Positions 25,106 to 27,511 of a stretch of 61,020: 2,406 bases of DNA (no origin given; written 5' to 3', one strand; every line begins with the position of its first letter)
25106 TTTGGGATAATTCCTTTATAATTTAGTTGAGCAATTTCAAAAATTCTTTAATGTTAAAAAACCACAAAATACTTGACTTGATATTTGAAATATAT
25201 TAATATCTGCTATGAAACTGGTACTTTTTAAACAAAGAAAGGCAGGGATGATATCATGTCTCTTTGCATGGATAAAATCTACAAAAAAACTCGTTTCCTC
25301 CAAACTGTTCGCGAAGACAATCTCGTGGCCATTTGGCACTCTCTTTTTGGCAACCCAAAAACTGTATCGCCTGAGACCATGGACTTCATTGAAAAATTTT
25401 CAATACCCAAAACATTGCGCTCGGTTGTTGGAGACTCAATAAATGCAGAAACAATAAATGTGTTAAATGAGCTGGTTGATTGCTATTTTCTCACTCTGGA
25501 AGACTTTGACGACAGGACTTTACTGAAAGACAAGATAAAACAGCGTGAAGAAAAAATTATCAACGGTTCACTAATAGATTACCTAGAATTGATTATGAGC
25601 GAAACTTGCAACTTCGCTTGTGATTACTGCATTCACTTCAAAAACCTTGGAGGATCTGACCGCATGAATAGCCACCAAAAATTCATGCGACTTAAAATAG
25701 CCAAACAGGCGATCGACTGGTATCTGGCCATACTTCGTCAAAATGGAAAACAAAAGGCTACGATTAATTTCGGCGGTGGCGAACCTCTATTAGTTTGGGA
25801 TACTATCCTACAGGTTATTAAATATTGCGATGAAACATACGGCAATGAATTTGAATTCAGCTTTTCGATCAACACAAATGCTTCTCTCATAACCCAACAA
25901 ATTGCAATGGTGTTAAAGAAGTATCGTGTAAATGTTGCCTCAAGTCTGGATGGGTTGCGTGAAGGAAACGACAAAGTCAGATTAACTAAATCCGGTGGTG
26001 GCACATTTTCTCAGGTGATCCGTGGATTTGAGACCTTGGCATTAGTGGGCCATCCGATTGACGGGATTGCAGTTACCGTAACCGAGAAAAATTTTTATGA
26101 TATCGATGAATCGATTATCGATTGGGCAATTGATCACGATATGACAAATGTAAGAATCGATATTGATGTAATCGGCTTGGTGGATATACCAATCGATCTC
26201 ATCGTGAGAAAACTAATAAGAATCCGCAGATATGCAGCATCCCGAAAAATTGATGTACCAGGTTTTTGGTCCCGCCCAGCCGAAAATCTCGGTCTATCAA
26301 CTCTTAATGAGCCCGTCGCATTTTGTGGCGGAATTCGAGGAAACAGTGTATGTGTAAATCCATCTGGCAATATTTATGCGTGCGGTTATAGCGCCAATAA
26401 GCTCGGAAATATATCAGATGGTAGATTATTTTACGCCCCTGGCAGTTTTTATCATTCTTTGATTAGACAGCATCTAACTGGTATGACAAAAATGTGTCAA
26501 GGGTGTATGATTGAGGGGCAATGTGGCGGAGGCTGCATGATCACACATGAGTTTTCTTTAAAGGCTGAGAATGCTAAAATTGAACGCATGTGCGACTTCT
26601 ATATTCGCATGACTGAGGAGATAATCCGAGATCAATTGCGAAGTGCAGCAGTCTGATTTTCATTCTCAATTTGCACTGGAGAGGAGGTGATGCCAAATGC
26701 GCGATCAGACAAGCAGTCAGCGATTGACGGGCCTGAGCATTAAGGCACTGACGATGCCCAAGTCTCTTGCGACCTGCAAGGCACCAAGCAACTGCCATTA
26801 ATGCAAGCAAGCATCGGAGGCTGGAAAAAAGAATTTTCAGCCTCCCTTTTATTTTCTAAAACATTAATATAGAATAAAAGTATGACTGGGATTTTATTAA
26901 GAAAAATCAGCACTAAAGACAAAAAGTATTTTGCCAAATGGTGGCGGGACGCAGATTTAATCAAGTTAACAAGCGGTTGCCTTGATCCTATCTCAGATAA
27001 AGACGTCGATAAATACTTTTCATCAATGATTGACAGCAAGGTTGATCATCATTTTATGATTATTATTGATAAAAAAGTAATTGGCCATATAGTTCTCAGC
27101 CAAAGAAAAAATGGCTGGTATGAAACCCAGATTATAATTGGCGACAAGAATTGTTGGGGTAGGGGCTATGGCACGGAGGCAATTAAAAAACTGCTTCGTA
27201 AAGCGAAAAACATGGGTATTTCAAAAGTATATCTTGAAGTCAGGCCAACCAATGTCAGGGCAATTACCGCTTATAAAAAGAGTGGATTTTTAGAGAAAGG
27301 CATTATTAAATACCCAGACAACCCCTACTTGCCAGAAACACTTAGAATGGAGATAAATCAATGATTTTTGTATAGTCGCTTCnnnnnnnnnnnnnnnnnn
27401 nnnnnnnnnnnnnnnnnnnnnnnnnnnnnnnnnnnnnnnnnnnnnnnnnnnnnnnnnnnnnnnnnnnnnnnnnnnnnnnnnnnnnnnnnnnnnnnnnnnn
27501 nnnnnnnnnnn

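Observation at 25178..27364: Candidate RiPP locus: radical SAM/SPASM maturase plus a 34-aa two-cysteine peptide, flanked by GNAT acetyltransferases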

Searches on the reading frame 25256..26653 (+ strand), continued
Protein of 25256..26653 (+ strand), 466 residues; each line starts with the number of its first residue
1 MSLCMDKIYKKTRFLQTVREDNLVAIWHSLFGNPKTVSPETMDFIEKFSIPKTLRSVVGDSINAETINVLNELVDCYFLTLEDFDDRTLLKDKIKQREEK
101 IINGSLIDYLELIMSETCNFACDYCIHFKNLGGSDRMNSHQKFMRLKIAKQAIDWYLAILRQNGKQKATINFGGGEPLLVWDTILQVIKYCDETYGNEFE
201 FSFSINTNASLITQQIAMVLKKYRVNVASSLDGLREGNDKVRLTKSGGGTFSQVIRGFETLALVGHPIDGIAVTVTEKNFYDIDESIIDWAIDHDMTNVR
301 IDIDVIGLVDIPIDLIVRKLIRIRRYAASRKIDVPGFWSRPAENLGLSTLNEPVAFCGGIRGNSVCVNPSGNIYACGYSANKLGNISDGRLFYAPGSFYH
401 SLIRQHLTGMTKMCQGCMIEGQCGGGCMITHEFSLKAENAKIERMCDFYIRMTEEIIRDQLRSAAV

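Call 56: search_protein_families(library=pfam, proteins=[L025:6607-7239:+, L026:7284-7889:+, L043:4869-5492:+, L036:10061-10597:-], max_evalue=0.001)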
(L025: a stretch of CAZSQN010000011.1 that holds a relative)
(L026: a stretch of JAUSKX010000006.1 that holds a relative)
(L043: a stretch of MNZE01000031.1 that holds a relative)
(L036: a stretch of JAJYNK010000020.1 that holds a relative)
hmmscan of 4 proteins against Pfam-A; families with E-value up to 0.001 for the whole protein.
L025:6607-7239:+ (211 aa): 9 families
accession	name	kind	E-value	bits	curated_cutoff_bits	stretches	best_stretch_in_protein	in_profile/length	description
PF08241.18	Methyltransf_11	-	4.1e-18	66.2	21.2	1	43-132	1-88/95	Methyltransferase domain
PF13649.12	Methyltransf_25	-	5.2e-18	66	27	1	42-132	1-94/97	Methyltransferase domain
PF13847.12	Methyltransf_31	-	1.1e-14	54.7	27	1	40-140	5-113/145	Methyltransferase domain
PF08242.18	Methyltransf_12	-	1e-10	42.7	30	1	43-123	1-84/98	Methyltransferase domain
PF13489.12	Methyltransf_23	-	1.8e-10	41.2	27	1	32-117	16-96/164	Methyltransferase domain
PF03848.20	TehB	-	8.3e-09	35.6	20.4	1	36-123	29-116/193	Tellurite resistance protein TehB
PF05401.17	NodS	-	2.3e-07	31.3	24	1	38-125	43-129/201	Nodulation protein S (NodS)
PF00398.26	RrnaAD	-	5.2e-05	22.9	24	1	36-133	28-130/263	Ribosomal RNA adenine dimethylase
PF07021.18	MetW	-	0.00018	21.6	21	1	30-140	5-111/193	Methionine biosynthesis protein MetW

L026:7284-7889:+ (202 aa): 0 families

L043:4869-5492:+ (208 aa): 12 families
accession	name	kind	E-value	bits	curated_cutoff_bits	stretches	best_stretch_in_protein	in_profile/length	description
PF03848.20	TehB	-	2.4e-20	73.2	20.4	1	39-183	32-172/193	Tellurite resistance protein TehB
PF13649.12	Methyltransf_25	-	1.8e-13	51.4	27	1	42-136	2-97/97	Methyltransferase domain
PF13847.12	Methyltransf_31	-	5.2e-11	42.9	27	1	40-145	6-114/145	Methyltransferase domain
PF13489.12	Methyltransf_23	-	5.7e-11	42.8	27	1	29-172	14-146/164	Methyltransferase domain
PF08241.18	Methyltransf_11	-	9.1e-10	39.5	21.2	1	42-139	1-94/95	Methyltransferase domain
PF08242.18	Methyltransf_12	-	1.9e-09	38.6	30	1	42-137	1-97/98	Methyltransferase domain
PF05175.20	MTS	-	2.8e-07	30.8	23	1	40-140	34-138/170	Methyltransferase small domain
PF02353.26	CMAS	-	2.3e-05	24.3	27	1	30-150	55-174/273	Mycolic acid cyclopropane synthetase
PF05724.17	TPMT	-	3.9e-05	23.9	26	1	10-92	7-93/218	Thiopurine S-methyltransferase (TPMT)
PF06325.19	PrmA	-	5.3e-05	23.3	22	1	37-140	161-258/296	Ribosomal protein L11 methyltransferase (PrmA)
PF01209.24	Ubie_methyltran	-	6.3e-05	22.9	20.1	1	36-108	46-121/233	ubiE/COQ5 methyltransferase family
PF05891.18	Methyltransf_PK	-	0.00089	19.3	27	0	38-141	56-160/218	AdoMet dependent proline di-methyltransferase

L036:10061-10597:- (178 aa): 5 families
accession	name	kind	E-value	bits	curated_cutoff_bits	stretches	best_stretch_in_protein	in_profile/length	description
PF06325.19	PrmA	-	2e-06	27.9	22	1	50-150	159-258/296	Ribosomal protein L11 methyltransferase (PrmA)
PF02353.26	CMAS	-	4.3e-06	26.7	27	1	41-114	51-124/273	Mycolic acid cyclopropane synthetase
PF02384.22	N6_Mtase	-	1.5e-05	25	20.4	1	36-110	30-113/311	N-6 DNA Methylase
PF08123.19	DOT1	-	0.00023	21.2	23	0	39-84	29-75/205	Histone methylation protein DOT1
PF13847.12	Methyltransf_31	-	0.00092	19.4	27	0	51-85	2-38/145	Methyltransferase domain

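Call 69: search_protein_representatives(alignment_id=A1)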
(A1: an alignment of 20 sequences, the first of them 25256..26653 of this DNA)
Query: 20 sequences, 469 profile positions. Proteins with E-value up to 0.001 (for the whole library): 26043; up to 1e-10: 9102; up to 1e-30: 378. The best 150 are listed.
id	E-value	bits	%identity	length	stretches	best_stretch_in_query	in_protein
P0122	1.7e-214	729.1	-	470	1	6-467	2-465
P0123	5.2e-180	615.3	-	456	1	1-461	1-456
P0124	1.5e-162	557.7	-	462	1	4-462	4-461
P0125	2.7e-161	553.7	-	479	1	8-465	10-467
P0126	6.0e-156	536.0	-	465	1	5-462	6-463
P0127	3.2e-155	533.6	-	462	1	7-466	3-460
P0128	6.4e-151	519.4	-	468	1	3-463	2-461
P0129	3.7e-148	510.3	-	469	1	3-459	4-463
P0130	3.7e-142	490.6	-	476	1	5-460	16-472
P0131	2.4e-136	471.4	-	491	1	5-458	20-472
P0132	2.4e-135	468.1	-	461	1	12-461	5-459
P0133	2.3e-133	461.5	-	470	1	4-464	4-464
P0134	1.8e-132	458.6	-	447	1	8-459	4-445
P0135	2.9e-128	444.7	-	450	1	12-461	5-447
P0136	5.3e-128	443.9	-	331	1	144-460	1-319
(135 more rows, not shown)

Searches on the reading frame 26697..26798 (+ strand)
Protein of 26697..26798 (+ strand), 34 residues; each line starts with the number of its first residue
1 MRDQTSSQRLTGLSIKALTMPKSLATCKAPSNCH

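Call 3: search_protein_families(library=pfam, proteins=[window:26697-26798:+], max_evalue=0.1)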
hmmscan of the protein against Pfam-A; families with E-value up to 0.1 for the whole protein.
window:26697-26798:+ (34 aa): 0 families

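Call 4: search_protein_families(library=ncbifam, proteins=[window:26697-26798:+], max_evalue=0.1)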
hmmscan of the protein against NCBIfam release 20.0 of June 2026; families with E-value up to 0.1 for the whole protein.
window:26697-26798:+ (34 aa): 0 families

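Call 47: search_protein_families(library=ncbifam, proteins=[window:26697-26798:+], max_evalue=10)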
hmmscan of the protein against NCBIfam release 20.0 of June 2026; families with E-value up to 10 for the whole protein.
seq(34 aa): 0 families

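Call 61: list_cluster_members(proteins=[window:26697-26798:+, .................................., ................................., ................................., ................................, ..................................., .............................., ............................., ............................, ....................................])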
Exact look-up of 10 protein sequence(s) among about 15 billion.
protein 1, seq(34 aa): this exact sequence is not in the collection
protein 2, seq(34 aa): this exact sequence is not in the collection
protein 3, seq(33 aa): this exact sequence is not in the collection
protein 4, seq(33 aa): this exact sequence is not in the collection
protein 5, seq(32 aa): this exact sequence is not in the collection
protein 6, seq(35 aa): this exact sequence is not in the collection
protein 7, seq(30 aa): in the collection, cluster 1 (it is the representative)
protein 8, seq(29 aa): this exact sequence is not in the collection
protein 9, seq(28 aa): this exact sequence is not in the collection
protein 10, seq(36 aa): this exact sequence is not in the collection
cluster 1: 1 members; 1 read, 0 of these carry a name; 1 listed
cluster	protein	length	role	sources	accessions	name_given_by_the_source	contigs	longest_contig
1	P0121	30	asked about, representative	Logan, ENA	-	-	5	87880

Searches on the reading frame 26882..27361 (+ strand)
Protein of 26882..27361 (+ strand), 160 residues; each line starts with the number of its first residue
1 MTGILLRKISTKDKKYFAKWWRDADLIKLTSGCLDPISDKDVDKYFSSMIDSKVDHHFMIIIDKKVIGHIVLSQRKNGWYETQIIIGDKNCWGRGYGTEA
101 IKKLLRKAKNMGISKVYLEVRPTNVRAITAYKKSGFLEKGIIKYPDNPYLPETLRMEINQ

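Call 3: search_protein_families(library=pfam, proteins=[window:26882-27361:+], max_evalue=0.1)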
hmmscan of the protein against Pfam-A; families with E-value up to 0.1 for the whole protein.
window:26882-27361:+ (160 aa): 7 families
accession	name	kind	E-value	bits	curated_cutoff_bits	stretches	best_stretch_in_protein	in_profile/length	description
PF13302.13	Acetyltransf_3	-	1.5e-17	65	25.4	1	4-136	2-137/138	Acetyltransferase (GNAT) domain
PF00583.31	Acetyltransf_1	-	4.6e-17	62.8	20.7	1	37-136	16-116/116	Acetyltransferase (GNAT) family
PF13508.13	Acetyltransf_7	-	1.6e-06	28.9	27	1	56-136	3-82/84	Acetyltransferase (GNAT) domain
PF13673.13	Acetyltransf_10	-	1.6e-05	25.3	23.6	1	45-138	21-109/128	Acetyltransferase (GNAT) domain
PF13523.12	Acetyltransf_8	-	0.00049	20.2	27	1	83-142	83-143/145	Acetyltransferase (GNAT) domain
PF13420.13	Acetyltransf_4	-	0.0068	16.9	24.3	1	40-142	35-140/155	Acetyltransferase (GNAT) domain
PF08445.16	FR47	-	0.022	15.2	22.1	1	90-137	32-78/86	FR47-like protein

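Call 4: search_protein_families(library=ncbifam, proteins=[window:26882-27361:+], max_evalue=0.1)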
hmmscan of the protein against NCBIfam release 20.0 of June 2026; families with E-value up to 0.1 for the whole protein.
window:26882-27361:+ (160 aa): 30 families (the best 25 are shown)
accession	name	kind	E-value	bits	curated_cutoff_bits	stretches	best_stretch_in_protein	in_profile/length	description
TIGR01575.1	rimI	equivalog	9e-15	55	86.4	1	44-143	21-119/132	ribosomal protein S18-alanine N-acetyltransferase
NF012165.0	AAC_6p_set_A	equivalog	3e-08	33.6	280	1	7-148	4-159/177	aminoglycoside 6'-N-acetyltransferase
TIGR04431.1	N6_acetyl_AAC6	equivalog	5e-07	29.5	260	1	85-148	102-166/184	AacA4 family aminoglycoside N(6')-acetyltransferase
NF040503.1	resist_ArsN1a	equivalog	5.8e-07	29.4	170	1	50-143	41-140/159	arsinothricin resistance N-acetyltransferase ArsN1 family A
NF007025.1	PRK09491.1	equivalog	2.1e-06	27.7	173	1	88-142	71-125/145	ribosomal protein S18-alanine N-acetyltransferase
NF000507.1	AAC_6p_Ie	exception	3.2e-06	27.2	450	1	80-136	96-153/201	aminoglycoside N-acetyltransferase AAC(6')-Ie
NF033151.0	AAC_6p_A10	exception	3.4e-06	27.2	400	1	80-136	95-152/178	AAC(6')-I family aminoglycoside 6'-N-acetyltransferase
NF000225.3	AAC_6p_Strep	exception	5.2e-06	26.5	250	1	40-143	27-131/156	aminoglycoside 6'-N-acetyltransferase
TIGR03585.1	PseH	equivalog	6.7e-06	26.3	93.1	1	7-142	4-139/156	UDP-4-amino-4,6-dideoxy-N-acetyl-beta-L-altrosamine N-acetyltransferase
NF000048.1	AAC_6p_A40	exception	6.7e-06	25.7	400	1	89-149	106-167/184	aminoglycoside 6'-N-acetyltransferase AacA40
NF000118.3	AAC_6p_A31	exception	8.6e-06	25.8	385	1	88-149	93-155/172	aminoglycoside N-acetyltransferase AAC(6')-31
NF033074.0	AAC_6p_Ib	exception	1e-05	25.3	400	1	88-149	105-167/184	AAC(6')-Ib family aminoglycoside 6'-N-acetyltransferase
NF033693.0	AAC_6p_Ie_fam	exception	2.1e-05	24.7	340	1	79-136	95-153/179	AAC(6')-Ie family aminoglycoside N-acetyltransferase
NF000135.2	AAC_6p_IIc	exception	7.2e-05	22.6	415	1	4-149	8-167/193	aminoglycoside N-acetyltransferase AAC(6')-IIc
NF011709.0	PRK15130.1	equivalog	9e-05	22.4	218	1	48-142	50-146/186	spermidine N1-acetyltransferase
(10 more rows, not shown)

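Call 50: search_solved_structures(query=A3, max_evalue=0.0001)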
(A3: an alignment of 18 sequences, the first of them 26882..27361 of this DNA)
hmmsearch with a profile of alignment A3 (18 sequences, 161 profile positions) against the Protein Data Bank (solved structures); distinct sequences matched with E-value up to 0.0001: 67 (the best 60 are shown).
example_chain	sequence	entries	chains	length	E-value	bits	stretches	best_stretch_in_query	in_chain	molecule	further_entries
8q6u_A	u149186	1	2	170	3.6e-15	59.3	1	3-145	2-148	Aminoglycoside N6'-acetyltransferase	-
6erd_A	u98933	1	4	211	1.1e-14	57.8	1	3-145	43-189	Aminoglycoside N6'-acetyltransferase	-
4qc6_A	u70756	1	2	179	2.7e-14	56.5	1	2-140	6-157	Bifunctional AAC/APH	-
6bff_A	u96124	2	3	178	5.7e-14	55.4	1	3-141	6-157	Aminoglycoside acetyltransferase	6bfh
8fv0_C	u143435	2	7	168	2.1e-13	53.6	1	40-150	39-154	Diamine N-acetyltransferase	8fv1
5ix3_A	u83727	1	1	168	2.8e-13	53.2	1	40-150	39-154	Diamine N-acetyltransferase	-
3eo4_A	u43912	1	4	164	5e-13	52.3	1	3-143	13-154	Uncharacterized protein MJ1062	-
6vfm_A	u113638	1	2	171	7e-13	51.9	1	41-139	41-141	Spermidine N1-acetyltransferase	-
6vfn_A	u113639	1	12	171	3.5e-12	49.6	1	41-139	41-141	Spermidine N1-acetyltransferase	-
3pp9_A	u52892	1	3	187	3.9e-12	49.5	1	46-137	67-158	Putative streptothricin acetyltransferase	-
3wr7_A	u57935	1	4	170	2.5e-11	46.8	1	40-156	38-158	Spermidine N1-acetyltransferase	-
6cy6_A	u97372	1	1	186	2.9e-11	46.6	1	5-142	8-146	Spermidine N(1)-acetyltransferase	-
4r9m_A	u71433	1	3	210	4.2e-11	46.1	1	5-142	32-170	Spermidine N(1)-acetyltransferase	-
9mto_A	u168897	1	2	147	4.9e-11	45.9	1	43-151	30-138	[Ribosomal protein bS18]-alanine N-acetyltransferase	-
4ygo_A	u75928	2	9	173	7e-11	45.4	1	40-141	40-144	Spermidine n1-acetyltransferase | Spermidine N(1)-acetyltransferase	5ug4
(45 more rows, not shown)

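Call 51: search_protein_families(library=padloc, proteins=[window:26882-27361:+], max_evalue=0.001)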
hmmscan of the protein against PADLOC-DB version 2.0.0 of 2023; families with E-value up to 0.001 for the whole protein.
window:26882-27361:+ (160 aa): 0 families
